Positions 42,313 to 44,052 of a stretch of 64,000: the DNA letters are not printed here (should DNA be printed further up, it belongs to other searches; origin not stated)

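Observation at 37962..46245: Iron-uptake gene cluster with an embedded SAM-methyltransferase and its own Fur-family regulator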

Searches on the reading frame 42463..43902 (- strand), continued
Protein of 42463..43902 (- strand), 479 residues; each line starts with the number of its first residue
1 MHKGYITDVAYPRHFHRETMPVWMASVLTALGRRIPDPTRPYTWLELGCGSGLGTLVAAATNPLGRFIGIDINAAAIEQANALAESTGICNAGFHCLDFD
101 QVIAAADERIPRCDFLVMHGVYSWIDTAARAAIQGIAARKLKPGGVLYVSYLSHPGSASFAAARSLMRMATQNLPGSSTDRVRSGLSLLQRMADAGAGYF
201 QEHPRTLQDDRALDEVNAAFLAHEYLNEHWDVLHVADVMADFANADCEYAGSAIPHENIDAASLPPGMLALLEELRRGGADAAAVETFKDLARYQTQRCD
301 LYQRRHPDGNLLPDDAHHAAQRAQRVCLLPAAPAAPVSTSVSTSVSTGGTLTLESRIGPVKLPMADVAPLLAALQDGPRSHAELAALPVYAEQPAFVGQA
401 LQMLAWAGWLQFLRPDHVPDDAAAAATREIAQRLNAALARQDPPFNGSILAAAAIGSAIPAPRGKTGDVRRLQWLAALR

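Call 47: search_protein_families(library=ncbifam, proteins=[L059:7798-9876:+, L063:7823-9880:+, L049:7781-9889:+, L082:5454-6164:+, L082:6164-7498:+, L082:7662-9917:+], max_evalue=1e-10)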
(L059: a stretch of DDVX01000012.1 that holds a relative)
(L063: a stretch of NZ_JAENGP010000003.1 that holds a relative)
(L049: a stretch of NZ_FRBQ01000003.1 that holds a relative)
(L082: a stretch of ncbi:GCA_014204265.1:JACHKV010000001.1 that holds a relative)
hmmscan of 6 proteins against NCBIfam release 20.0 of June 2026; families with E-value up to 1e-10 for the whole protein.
L059:7798-9876:+ (692 aa): 24 families
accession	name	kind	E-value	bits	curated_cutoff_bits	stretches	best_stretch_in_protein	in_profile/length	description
NF010038.0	PRK13513.1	equivalog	5.4e-178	593.6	942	1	3-692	5-659/659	ligand-gated channel protein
NF010010.0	PRK13483.1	equivalog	1.2e-175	585.2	927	1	5-692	5-660/660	ligand-gated channel protein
NF010011.0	PRK13484.1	equivalog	2.4e-103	346.7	1197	1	15-688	16-678/682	IreA family TonB-dependent siderophore receptor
NF007478.2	PRK10064.1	equivalog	4.9e-101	339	745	1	11-689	6-660/663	catecholate siderophore receptor CirA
NF010012.0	PRK13486.1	equivalog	1.6e-96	324.2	924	1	32-670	25-654/696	TonB-dependent receptor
NF050067.1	TonBEntbctnRecCfrA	equivalog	7.2e-96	322.1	1200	1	11-684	6-677/698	TonB-dependent ferric enterobactin receptor CfrA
NF010048.1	PRK13524.1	subfamily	1.5e-81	275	493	1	32-692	40-744/744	FepA family TonB-dependent siderophore receptor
NF010051.0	PRK13528.1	subfamily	1.1e-80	271.8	583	1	9-692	10-727/727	FepA family TonB-dependent siderophore receptor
TIGR01785.1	TonB-hemin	subfamily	1.5e-65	221.9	316.85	1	34-692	3-677/677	TonB-dependent heme/hemoglobin receptor family protein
TIGR01779.1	TonB-B12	equivalog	1.5e-53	182.3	599.7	1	5-689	2-611/614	TonB-dependent vitamin B12 receptor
TIGR01786.1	TonB-hemlactrns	subfamily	1.7e-52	178.8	323.75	1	44-688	16-715/719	TonB-dependent hemoglobin/transferrin/lactoferrin family receptor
TIGR01783.1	TonB-siderophor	subfamily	1.4e-51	176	223.5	2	48-269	1-199/649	TonB-dependent siderophore receptor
NF007926.1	PRK10641.1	equivalog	1.8e-48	165.5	836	1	3-688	1-613/617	TonB-dependent vitamin B12 receptor BtuB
NF053590.1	TonB_dep_TOL0244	equivalog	2.3e-27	95.9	645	1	30-670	9-581/604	TOL_0244 family TonB-dependent receptor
NF049945.1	TonB_dep_FCYXU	equivalog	9.7e-22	77.3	825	1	22-177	27-185/697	TonB-dependent receptor, FCYXU motif-type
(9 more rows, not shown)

L063:7823-9880:+ (685 aa): 25 families
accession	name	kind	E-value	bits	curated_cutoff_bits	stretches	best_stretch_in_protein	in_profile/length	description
NF010010.0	PRK13483.1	equivalog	3.2e-121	405.4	927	1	13-685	11-660/660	ligand-gated channel protein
NF010038.0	PRK13513.1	equivalog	1.7e-109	367.2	942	1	11-685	11-659/659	ligand-gated channel protein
NF010048.1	PRK13524.1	subfamily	1.5e-102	344.4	493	1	15-685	16-744/744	FepA family TonB-dependent siderophore receptor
NF010051.0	PRK13528.1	subfamily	3.9e-102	342.8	583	1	11-685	10-727/727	FepA family TonB-dependent siderophore receptor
NF007478.2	PRK10064.1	equivalog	7.8e-97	325.1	745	1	5-685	2-663/663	catecholate siderophore receptor CirA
NF010011.0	PRK13484.1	equivalog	7.1e-90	302.1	1197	2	331-681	334-678/682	IreA family TonB-dependent siderophore receptor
NF010012.0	PRK13486.1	equivalog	1.8e-76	258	924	1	40-673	26-663/696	TonB-dependent receptor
NF050067.1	TonBEntbctnRecCfrA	equivalog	2.9e-70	237.4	1200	1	28-677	16-677/698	TonB-dependent ferric enterobactin receptor CfrA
TIGR01785.1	TonB-hemin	subfamily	8.7e-66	222.7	316.85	1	39-685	1-677/677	TonB-dependent heme/hemoglobin receptor family protein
TIGR01786.1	TonB-hemlactrns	subfamily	1.7e-60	205.2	323.75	1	51-679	16-713/719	TonB-dependent hemoglobin/transferrin/lactoferrin family receptor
TIGR01783.1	TonB-siderophor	subfamily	1.6e-54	185.6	223.5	2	310-685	268-649/649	TonB-dependent siderophore receptor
TIGR01779.1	TonB-B12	equivalog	2.8e-43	148.4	599.7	2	23-255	12-240/614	TonB-dependent vitamin B12 receptor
TIGR01782.1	TonB-Xanth-Caul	subfamily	1.8e-35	122.5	310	2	430-685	591-868/868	TonB-dependent receptor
NF007926.1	PRK10641.1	equivalog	1.3e-34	119.8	836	2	17-174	12-157/617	TonB-dependent vitamin B12 receptor BtuB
NF053590.1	TonB_dep_TOL0244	equivalog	2.6e-33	115.5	645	1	44-661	16-578/604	TOL_0244 family TonB-dependent receptor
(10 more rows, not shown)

L049:7781-9889:+ (702 aa): 24 families
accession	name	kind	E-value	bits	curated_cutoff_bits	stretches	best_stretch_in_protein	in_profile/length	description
NF010010.0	PRK13483.1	equivalog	4.5e-114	381.8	927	1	53-702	31-660/660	ligand-gated channel protein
NF010038.0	PRK13513.1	equivalog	8.5e-109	364.9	942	1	49-700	29-657/659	ligand-gated channel protein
NF010048.1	PRK13524.1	subfamily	8.7e-99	331.9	493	1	26-679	14-710/744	FepA family TonB-dependent siderophore receptor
NF010051.0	PRK13528.1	subfamily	2.2e-95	320.4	583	1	46-685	24-707/727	FepA family TonB-dependent siderophore receptor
NF007478.2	PRK10064.1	equivalog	8.5e-90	301.9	745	1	56-698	31-659/663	catecholate siderophore receptor CirA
NF010011.0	PRK13484.1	equivalog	1e-80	271.9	1197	2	57-274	32-248/682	IreA family TonB-dependent siderophore receptor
NF010012.0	PRK13486.1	equivalog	2.8e-70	237.5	924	1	57-689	27-662/696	TonB-dependent receptor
NF050067.1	TonBEntbctnRecCfrA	equivalog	4.1e-69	233.6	1200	2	53-241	24-214/698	TonB-dependent ferric enterobactin receptor CfrA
TIGR01785.1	TonB-hemin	subfamily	9e-61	206.2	316.85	1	55-699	1-674/677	TonB-dependent heme/hemoglobin receptor family protein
TIGR01786.1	TonB-hemlactrns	subfamily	1.6e-57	195.4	323.75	1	58-678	3-684/719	TonB-dependent hemoglobin/transferrin/lactoferrin family receptor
TIGR01783.1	TonB-siderophor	subfamily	1.6e-55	188.9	223.5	2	413-679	365-619/649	TonB-dependent siderophore receptor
TIGR01779.1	TonB-B12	equivalog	2e-46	158.8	599.7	2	41-475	18-419/614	TonB-dependent vitamin B12 receptor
NF007926.1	PRK10641.1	equivalog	9.7e-35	120.2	836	1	56-682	28-598/617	TonB-dependent vitamin B12 receptor BtuB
NF053590.1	TonB_dep_TOL0244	equivalog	1.2e-32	113.3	645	1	54-678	9-578/604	TOL_0244 family TonB-dependent receptor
TIGR01782.1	TonB-Xanth-Caul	subfamily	7.8e-29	100.5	310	2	447-683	589-842/868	TonB-dependent receptor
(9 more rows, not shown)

L082:5454-6164:+ (236 aa): 50 families (the best 25 are shown)
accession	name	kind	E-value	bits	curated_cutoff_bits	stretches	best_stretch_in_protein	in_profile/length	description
TIGR02154.1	PhoB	equivalog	5.4e-46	156.7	296.2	1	8-231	2-225/226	phosphate regulon transcriptional regulator PhoB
NF008199.0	PRK10955.1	equivalog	8.4e-46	156.8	341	1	10-232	3-229/232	envelope stress response regulator transcription factor CpxR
NF007982.1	PRK10710.1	equivalog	1.2e-45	155.9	380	1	5-230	4-226/235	envelope stress response regulator BaeR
NF008296.0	PRK11083.1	equivalog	1.1e-41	142.8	273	1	8-232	3-226/228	two-component system response regulator CreB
NF007005.1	PRK09468.1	equivalog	2.2e-41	141.8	331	1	8-232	3-232/237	osmolarity response regulator transcription factor OmpR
NF041733.1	resp_reg_CseB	equivalog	6.7e-41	140.1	350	1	10-232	2-227/228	two-component system response regulator CseB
NF045944.1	ResRegRpaBCyano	equivalog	8.9e-40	136.5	330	1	13-231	2-227/229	response regulator transcription factor RpaB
NF053854.1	RespRegPhoBBctds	equivalog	3.5e-39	134.5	270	1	11-230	1-223/225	two-component system response regulator PhoB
NF051850.1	RespRegRprY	equivalog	8.5e-38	130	370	1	8-232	4-227/234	response regulator transcription factor RprY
NF040689.1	MtrAB_MtrA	equivalog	1.6e-37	129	300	1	11-229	1-216/219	MtrAB system response regulator MtrA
TIGR01387.1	cztR_silR_copR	subfamily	1.7e-36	126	279.2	1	11-231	1-218/218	heavy metal response regulator transcription factor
NF033117.2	vanR_ACDEGLN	exception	1.3e-35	123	350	1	11-230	1-224/226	VanR-ABDEGLN family response regulator transcription factor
NF008034.0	PRK10766.1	equivalog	1.4e-35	122.9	275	1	9-232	3-227/231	two-component system response regulator TorR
NF033120.0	vanR_FM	exception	2.7e-35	122.1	460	1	10-231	5-229/231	vancomycin resistance response regulator transcription factor, VanR-F/VanR-M family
NF012023.0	PRK15479.1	equivalog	1.9e-34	119.1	337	1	10-234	2-220/224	transcriptional regulator TctD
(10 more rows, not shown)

L082:6164-7498:+ (444 aa): 36 families (the best 25 are shown)
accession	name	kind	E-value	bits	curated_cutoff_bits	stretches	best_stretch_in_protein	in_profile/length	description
NF045900.1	HisKinCpxALeg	equivalog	1.8e-46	158.8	800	1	164-438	163-446/451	two-component system sensor histidine kinase CpxA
NF007007.0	PRK09470.1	equivalog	3.4e-41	141.6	486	1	169-441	184-457/463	envelope stress sensor histidine kinase CpxA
TIGR01386.1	cztS_silS_copS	subfamily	1.5e-37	129.7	292.55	1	158-441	169-456/457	heavy metal sensor histidine kinase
NF007837.0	PRK10549.1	equivalog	1.6e-33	116.1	603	1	163-440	174-455/466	envelope stress sensor histidine kinase BaeS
NF012163.2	BaeS_SmeS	equivalog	2.4e-33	115.8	500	1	163-432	174-446/457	sensor histidine kinase efflux regulator BaeS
NF008312.0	PRK11100.1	equivalog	2.2e-32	112.5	356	1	163-442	192-473/477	two-component system sensor histidine kinase CreC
NF033092.0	HK_WalK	equivalog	8.9e-29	100.5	725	1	232-439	372-590/594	cell wall metabolism sensor histidine kinase WalK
NF007898.0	PRK10604.1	equivalog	1.3e-28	100.4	478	1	173-432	156-411/433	two-component system sensor histidine kinase RstB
NF058527.1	HistKinChvGCaul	equivalog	1.9e-28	99.5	740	1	166-431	240-515/535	two-component sensor histidine kinase ChvG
TIGR02966.1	phoR_proteo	equivalog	5.1e-24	84.9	334.2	1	224-427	106-318/333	phosphate regulon sensor histidine kinase PhoR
NF007004.0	PRK09467.1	equivalog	1.5e-23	83.4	415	1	158-441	161-434/440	two-component system sensor histidine kinase EnvZ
NF040691.1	MtrAB_MtrB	equivalog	1.8e-23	83.3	450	1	165-439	200-488/507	MtrAB system histidine kinase MtrB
NF007345.0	PRK09835.1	subfamily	8.3e-23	80.7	423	1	160-441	192-478/482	Cu(+)/Ag(+) sensor histidine kinase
NF041880.1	EPS_EpsF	equivalog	1.8e-22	79.5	900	1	240-433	282-480/492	response regulator EpsF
NF012226.0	AdeS_HK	equivalog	9.9e-22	77.6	500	1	160-429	67-339/353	two-component sensor histidine kinase AdeS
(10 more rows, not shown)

L082:7662-9917:+ (751 aa): 24 families
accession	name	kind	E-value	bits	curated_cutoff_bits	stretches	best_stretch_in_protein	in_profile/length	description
NF010051.0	PRK13528.1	subfamily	0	1096.9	583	1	50-751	37-727/727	FepA family TonB-dependent siderophore receptor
NF010048.1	PRK13524.1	subfamily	0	1085.5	493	1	33-751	19-744/744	FepA family TonB-dependent siderophore receptor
NF010010.0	PRK13483.1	equivalog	1.9e-86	290.5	927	2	61-351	43-316/660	ligand-gated channel protein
TIGR01783.1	TonB-siderophor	subfamily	6.9e-83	279.4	223.5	1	71-751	6-649/649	TonB-dependent siderophore receptor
NF007478.2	PRK10064.1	equivalog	8.9e-82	275.4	745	1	57-750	34-662/663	catecholate siderophore receptor CirA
NF010038.0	PRK13513.1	equivalog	4.3e-79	266.8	942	2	396-727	330-642/659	ligand-gated channel protein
NF010011.0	PRK13484.1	equivalog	3.4e-67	227.2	1197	1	64-751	43-682/682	IreA family TonB-dependent siderophore receptor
TIGR01786.1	TonB-hemlactrns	subfamily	2.4e-63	214.6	323.75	1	66-751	20-719/719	TonB-dependent hemoglobin/transferrin/lactoferrin family receptor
TIGR01785.1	TonB-hemin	subfamily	9.4e-63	212.7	316.85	1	55-751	4-677/677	TonB-dependent heme/hemoglobin receptor family protein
NF010012.0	PRK13486.1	equivalog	2.9e-56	191.2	924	1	67-720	42-651/696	TonB-dependent receptor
NF050067.1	TonBEntbctnRecCfrA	equivalog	4.1e-53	180.7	1200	2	438-751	385-698/698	TonB-dependent ferric enterobactin receptor CfrA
TIGR01779.1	TonB-B12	equivalog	1.4e-41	142.8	599.7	2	70-297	48-248/614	TonB-dependent vitamin B12 receptor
NF007926.1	PRK10641.1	equivalog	1e-31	110.2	836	2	71-195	48-159/617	TonB-dependent vitamin B12 receptor BtuB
TIGR01782.1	TonB-Xanth-Caul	subfamily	7.4e-30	103.9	310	2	475-751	583-868/868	TonB-dependent receptor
NF053590.1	TonB_dep_TOL0244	equivalog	4.3e-23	81.8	645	1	61-267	21-207/604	TOL_0244 family TonB-dependent receptor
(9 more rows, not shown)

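Call 63: list_cluster_members(proteins=[P0001, P0121, P0008])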
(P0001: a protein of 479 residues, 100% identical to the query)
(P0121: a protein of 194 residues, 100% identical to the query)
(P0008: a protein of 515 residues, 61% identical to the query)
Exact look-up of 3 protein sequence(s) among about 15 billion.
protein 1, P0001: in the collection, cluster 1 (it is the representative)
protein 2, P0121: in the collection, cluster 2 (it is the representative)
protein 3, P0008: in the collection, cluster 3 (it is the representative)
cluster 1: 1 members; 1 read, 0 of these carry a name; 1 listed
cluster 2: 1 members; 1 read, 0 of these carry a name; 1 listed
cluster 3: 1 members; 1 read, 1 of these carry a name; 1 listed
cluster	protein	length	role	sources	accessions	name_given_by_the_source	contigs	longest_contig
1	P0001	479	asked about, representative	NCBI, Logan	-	-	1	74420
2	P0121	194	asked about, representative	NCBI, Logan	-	-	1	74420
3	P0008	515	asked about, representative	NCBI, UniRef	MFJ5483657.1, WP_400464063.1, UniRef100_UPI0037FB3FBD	class I SAM-dependent methyltransferase [Pectobacterium actinidiae] | class I SAM-dependent methyltransferase n=1 Tax=Pectobacterium actinidiae TaxID=1507808 ...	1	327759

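Call 66: find_encoding_contigs(protein=P0119, flank=6000, max_places=1)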
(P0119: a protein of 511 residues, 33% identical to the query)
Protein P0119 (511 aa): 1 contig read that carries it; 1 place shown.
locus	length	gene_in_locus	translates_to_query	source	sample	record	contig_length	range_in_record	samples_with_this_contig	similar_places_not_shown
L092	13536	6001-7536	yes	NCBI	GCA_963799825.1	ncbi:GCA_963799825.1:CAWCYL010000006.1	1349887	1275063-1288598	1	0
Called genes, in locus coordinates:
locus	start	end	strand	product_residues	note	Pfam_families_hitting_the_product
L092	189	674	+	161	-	PF07024:ImpE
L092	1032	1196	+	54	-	-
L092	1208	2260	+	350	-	PF05947:T6SS_TssF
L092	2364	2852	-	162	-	-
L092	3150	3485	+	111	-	PF06996:T6SS_TssG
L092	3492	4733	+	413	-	PF06996:T6SS_TssG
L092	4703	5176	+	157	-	-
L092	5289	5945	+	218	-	PF00691:OmpA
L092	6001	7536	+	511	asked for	PF13489:Methyltransf_23 (weak), PF08241:Methyltransf_11, PF08242:Methyltransf_12, PF13649:Methyltransf_25, PF13847:Methyltransf_31, PF10119:MethyTransf_Reg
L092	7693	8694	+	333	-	PF05954:Phage_GPD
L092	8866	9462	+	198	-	PF04717:Phage_base_V, PF20093:DUF6484 (weak), PF22178:Gp5_trimer_C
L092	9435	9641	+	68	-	-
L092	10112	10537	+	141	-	PF05488:PAAR_motif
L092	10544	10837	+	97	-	PF16697:Yop-YscD_cpl (weak), PF00498:FHA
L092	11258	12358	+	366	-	PF20232:T6SS_FHA_C, PF12790:T6SS-SciN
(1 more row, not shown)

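Call 67: find_encoding_contigs(protein=P0108, flank=6000, max_places=1)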
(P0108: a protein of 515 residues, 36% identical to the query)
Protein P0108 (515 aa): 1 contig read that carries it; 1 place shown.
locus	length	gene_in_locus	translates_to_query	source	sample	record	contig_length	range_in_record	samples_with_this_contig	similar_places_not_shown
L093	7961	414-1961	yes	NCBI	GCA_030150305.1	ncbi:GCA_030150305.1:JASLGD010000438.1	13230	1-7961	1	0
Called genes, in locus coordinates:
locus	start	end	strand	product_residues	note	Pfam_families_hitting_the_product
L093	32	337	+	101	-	-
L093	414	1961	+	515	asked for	PF13489:Methyltransf_23, PF02390:Methyltransf_4 (weak), PF08241:Methyltransf_11, PF08242:Methyltransf_12, PF13649:Methyltransf_25, PF13847:Methyltransf_31, PF10119:MethyTransf_Reg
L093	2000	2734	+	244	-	PF05013:FGase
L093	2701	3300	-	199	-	-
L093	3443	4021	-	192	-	PF01844:HNH, PF13395:HNH_4, PF14279:HNH_5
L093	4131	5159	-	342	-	PF02558:ApbA, PF03807:F420_oxidored (weak), PF08546:ApbA_C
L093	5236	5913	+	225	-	PF00440:TetR_N, PF16925:TetR_C_13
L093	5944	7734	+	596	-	PF02771:Acyl-CoA_dh_N, PF02770:Acyl-CoA_dh_M, PF00441:Acyl-CoA_dh_1, PF22924:ACOX_C_alpha1, PF08028:Acyl-CoA_dh_2 (faint), PF12806:Acyl-CoA_dh_C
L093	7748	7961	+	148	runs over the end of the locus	PF09917:DUF2147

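Call 72: search_solved_structures(query=A1, max_evalue=0.00001, show_alignments=1)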
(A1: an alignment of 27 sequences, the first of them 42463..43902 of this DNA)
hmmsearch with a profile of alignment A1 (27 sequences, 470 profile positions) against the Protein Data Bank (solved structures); distinct sequences matched with E-value up to 0.00001: 18.
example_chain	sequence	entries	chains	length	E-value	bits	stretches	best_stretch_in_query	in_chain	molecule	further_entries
5doo_A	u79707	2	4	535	2.7e-43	151.7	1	10-312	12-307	protein lysine methyltransferase 2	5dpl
5dnk_A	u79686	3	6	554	1.5e-41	146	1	11-310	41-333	protein lysine methyltransferase 1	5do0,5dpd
3mgg_A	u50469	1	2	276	1.4e-12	50.4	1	47-151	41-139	Methyltransferase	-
5f8c_A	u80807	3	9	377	4.7e-11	45.4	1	46-151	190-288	Methyltransferase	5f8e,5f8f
8joz_A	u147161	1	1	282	3.2e-09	39.4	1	45-160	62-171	tRNA 5-carboxymethoxyuridine methyltransferase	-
4htf_A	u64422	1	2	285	3.3e-09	39.3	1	45-160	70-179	S-adenosylmethionine-dependent methyltransferase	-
6mro_A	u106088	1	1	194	1.2e-07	34.2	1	45-151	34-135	methyl transferase from Methanosarcina acetivorans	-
8gdu_A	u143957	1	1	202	1.5e-07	33.9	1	45-151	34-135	Methyltransferase domain-containing protein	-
8zc8_A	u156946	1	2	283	7.2e-07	31.6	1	46-152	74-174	MitM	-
21zq_A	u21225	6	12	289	7.5e-07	31.6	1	46-152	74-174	MitM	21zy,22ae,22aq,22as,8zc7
2b3t_A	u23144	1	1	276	1.5e-06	30.6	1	42-108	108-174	Protein methyltransferase hemK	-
1t43_A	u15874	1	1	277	1.5e-06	30.6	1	42-108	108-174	Protein methyltransferase hemK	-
5u4t_A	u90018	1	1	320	2e-06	30.1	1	47-104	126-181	Putative gentamicin methyltransferase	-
5u18_A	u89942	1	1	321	2e-06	30.1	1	47-104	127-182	N-3'' methyltransferase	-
5u1i_A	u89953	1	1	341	2.2e-06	30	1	47-104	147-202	Putative gentamicin methyltransferase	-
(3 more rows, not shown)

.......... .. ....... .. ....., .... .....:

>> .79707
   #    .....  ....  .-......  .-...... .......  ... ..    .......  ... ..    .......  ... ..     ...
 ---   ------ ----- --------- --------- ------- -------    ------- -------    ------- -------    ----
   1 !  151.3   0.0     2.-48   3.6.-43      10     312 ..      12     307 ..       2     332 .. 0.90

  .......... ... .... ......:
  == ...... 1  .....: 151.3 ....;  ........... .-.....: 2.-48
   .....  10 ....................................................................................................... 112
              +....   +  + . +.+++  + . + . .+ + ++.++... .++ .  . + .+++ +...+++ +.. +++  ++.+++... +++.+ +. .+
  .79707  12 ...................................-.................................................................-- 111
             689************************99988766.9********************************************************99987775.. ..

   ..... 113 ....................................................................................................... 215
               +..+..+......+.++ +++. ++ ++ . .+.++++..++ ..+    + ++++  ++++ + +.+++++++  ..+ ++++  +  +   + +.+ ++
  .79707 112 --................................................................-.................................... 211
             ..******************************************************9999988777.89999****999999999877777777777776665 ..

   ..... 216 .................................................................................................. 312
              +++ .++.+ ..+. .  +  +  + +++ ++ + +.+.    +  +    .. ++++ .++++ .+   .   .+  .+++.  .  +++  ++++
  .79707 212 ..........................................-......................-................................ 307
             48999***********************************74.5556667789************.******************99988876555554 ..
